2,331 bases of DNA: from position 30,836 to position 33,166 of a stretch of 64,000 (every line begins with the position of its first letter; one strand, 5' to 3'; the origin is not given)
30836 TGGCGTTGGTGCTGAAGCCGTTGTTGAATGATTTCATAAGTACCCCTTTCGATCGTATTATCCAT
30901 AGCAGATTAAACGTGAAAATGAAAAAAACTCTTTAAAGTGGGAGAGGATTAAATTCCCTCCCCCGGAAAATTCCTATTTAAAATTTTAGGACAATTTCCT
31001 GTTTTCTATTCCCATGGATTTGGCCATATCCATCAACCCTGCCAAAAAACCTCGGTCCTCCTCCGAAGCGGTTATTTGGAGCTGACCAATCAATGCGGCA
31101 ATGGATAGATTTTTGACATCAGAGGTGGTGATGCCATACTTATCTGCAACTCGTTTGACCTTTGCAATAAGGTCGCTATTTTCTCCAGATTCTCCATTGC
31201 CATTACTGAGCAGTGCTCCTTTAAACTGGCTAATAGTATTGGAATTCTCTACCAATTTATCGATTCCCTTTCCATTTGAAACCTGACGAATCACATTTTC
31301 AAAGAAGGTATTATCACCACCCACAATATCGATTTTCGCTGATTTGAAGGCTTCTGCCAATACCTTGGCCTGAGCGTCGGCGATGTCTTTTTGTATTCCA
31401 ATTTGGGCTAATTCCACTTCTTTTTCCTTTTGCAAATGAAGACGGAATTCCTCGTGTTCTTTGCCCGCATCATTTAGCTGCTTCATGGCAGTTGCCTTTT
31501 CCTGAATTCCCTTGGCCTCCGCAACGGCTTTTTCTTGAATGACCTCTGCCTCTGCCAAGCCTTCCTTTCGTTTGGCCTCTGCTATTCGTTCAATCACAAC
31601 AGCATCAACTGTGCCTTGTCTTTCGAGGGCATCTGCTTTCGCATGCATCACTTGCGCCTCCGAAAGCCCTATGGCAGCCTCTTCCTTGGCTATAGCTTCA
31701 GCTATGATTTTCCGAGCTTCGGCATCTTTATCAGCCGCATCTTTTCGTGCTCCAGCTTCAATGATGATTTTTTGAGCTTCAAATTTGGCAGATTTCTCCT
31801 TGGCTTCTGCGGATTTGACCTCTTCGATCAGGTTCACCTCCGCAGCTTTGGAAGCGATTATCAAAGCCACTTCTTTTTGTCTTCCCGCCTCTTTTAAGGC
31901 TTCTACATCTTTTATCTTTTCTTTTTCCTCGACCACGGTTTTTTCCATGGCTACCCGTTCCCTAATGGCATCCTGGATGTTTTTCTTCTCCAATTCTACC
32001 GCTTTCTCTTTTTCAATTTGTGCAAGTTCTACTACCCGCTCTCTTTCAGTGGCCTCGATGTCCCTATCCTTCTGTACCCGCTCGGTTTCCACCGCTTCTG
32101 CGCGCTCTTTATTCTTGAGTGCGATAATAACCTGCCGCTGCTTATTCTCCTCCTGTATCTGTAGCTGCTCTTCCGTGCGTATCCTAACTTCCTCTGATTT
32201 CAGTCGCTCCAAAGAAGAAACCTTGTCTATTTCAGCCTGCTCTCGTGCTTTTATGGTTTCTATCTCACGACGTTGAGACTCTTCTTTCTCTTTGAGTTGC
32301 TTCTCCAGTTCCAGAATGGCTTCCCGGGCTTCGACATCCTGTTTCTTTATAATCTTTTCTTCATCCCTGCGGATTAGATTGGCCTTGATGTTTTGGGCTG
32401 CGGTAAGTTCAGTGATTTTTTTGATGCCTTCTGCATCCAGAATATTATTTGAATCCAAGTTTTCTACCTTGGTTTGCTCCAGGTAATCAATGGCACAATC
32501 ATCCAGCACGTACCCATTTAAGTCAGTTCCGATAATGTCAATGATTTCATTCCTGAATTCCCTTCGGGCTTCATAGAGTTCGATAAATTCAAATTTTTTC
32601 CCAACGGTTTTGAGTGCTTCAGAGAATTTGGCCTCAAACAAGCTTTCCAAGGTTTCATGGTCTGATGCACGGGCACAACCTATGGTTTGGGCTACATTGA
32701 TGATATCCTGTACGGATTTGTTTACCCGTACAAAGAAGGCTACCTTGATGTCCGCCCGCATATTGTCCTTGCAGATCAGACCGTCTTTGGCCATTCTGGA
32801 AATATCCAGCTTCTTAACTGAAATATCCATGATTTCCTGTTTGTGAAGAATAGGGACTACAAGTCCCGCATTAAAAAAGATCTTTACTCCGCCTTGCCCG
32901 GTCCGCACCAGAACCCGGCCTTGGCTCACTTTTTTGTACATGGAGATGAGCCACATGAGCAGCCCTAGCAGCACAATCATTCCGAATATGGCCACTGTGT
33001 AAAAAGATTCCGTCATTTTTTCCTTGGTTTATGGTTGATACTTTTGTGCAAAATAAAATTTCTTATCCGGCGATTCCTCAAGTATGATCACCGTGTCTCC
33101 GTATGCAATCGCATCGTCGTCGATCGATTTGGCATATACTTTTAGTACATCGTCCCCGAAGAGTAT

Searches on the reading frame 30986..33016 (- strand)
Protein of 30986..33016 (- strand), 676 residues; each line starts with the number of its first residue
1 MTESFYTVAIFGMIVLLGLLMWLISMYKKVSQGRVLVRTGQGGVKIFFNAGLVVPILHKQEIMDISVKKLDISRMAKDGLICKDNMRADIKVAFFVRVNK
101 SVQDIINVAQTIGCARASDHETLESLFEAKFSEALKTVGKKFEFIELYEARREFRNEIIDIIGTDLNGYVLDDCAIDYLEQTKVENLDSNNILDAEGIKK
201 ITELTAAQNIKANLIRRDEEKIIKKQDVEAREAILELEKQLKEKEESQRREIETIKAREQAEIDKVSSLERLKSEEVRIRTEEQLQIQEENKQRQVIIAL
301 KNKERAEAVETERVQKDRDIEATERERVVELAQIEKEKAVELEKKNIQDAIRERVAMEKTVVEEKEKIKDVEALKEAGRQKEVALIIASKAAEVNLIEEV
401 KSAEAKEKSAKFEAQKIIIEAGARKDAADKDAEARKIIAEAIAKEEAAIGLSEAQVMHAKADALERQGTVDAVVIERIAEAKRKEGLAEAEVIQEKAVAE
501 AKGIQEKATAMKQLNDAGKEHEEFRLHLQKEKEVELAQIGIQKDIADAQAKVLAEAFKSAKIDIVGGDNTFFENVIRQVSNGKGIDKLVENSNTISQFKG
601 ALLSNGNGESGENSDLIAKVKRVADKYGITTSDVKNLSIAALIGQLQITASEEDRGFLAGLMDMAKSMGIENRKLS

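Call 5: search_protein_families(library=pfam, proteins=[window:30986-33016:-], max_evalue=0.01)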
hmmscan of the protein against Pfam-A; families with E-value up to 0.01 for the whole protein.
window:30986-33016:- (676 aa): 0 families

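Call 6: search_protein_families(library=ncbifam, proteins=[window:30986-33016:-], max_evalue=0.01)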
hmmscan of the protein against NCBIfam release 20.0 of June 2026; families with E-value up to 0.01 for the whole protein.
window:30986-33016:- (676 aa): 0 families

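Call 21: search_protein_families(library=pfam, proteins=[window:30986-33016:-], max_evalue=10)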
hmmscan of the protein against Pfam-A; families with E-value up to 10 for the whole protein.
window:30986-33016:- (676 aa): 0 families
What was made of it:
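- On MoxR family (AAA_5-like, helix-2-insert clade): No VWA hit in any operon protein (calls 5, 21).
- Tried and rejected: The 676-aa and 207-aa proteins give no Pfam hit on their own (calls 5, 21).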

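Call 23: search_protein_families(library=padloc, proteins=[window:30986-33016:-], max_evalue=0.01)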
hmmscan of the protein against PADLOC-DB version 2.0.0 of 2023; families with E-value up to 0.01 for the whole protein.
window:30986-33016:- (676 aa): 0 families

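Call 40: search_solved_structures(query=window:30986-33016:-, max_evalue=1)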
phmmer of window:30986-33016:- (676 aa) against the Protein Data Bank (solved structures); distinct sequences matched with E-value up to 1: 3.
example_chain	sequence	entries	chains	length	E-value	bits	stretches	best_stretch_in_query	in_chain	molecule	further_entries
8fre_A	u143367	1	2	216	2.4e-05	26.4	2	361-436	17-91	RBL4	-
9ynl_A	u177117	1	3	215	0.37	12.5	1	548-646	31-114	Dokki_15 C100A complex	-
9ynm_A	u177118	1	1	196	0.53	12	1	548-635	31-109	Dokki_15 WT apo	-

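Call 43: search_solved_structures(query=A4, max_evalue=1, show_alignments=1)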
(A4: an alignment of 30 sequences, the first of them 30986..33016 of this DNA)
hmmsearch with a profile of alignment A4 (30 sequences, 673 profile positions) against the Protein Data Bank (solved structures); distinct sequences matched with E-value up to 1: 2.
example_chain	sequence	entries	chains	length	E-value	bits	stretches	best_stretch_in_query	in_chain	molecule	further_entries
8z5g_A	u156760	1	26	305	0.00021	23.1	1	358-438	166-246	Protein QmcA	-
7n63_A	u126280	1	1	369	0.4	12.3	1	222-259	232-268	Putative aminotransferase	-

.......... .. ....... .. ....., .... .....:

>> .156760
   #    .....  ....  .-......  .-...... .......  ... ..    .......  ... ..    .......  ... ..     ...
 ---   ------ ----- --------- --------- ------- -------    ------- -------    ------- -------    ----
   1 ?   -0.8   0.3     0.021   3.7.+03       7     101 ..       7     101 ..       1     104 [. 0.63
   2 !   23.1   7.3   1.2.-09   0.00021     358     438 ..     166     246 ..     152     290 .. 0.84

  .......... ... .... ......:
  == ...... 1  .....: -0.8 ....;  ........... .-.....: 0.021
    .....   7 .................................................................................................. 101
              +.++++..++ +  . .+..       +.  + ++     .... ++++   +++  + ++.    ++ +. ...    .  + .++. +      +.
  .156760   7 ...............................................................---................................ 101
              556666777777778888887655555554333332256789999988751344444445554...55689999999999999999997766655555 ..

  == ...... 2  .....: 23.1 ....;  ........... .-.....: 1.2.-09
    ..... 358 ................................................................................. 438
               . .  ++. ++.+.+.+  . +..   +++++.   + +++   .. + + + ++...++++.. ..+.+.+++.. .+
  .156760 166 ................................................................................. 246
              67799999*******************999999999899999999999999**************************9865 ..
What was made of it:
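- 30986..33016 (-): Upstream gene, 676 aa: one N-terminal TM followed by a YqiK-type flotillin (SPFH) with a long coiled coil. QmcA hit (call 43).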

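Call 44: search_protein_families(library=pfam, alignment_id=A4, max_evalue=1)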
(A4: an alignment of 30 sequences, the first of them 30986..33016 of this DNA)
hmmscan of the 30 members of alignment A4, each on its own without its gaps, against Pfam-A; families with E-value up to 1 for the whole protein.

A. member 1, window:30986-33016:- (676 aa): 0 families

B. families by the number of members that match (of 30 scanned): 8 families
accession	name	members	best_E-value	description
PF01145.31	Band_7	3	3.2e-13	SPFH domain / Band 7 family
PF23599.1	CILP_C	1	0.025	Cartilage intermediate layer protein 1-like, C-terminal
PF11092.13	Alveol-reg_P311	1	0.14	Neuronal protein 3.1 (p311)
PF14536.11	DUF4441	1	0.18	Domain of unknown function (DUF4441)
PF02406.22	MmoB_DmpM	1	0.3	MmoB/DmpM family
PF06806.18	DUF1233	1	0.43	Putative excisionase (DUF1233)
PF15170.11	CaM-KIIN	1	0.48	Calcium/calmodulin-dependent protein kinase II inhibitor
PF11160.13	Hva1_TUDOR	1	0.91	Hypervirulence associated proteins TUDOR domain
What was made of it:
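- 30986..33016 (-): Homologues hit Band_7 (call 44).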
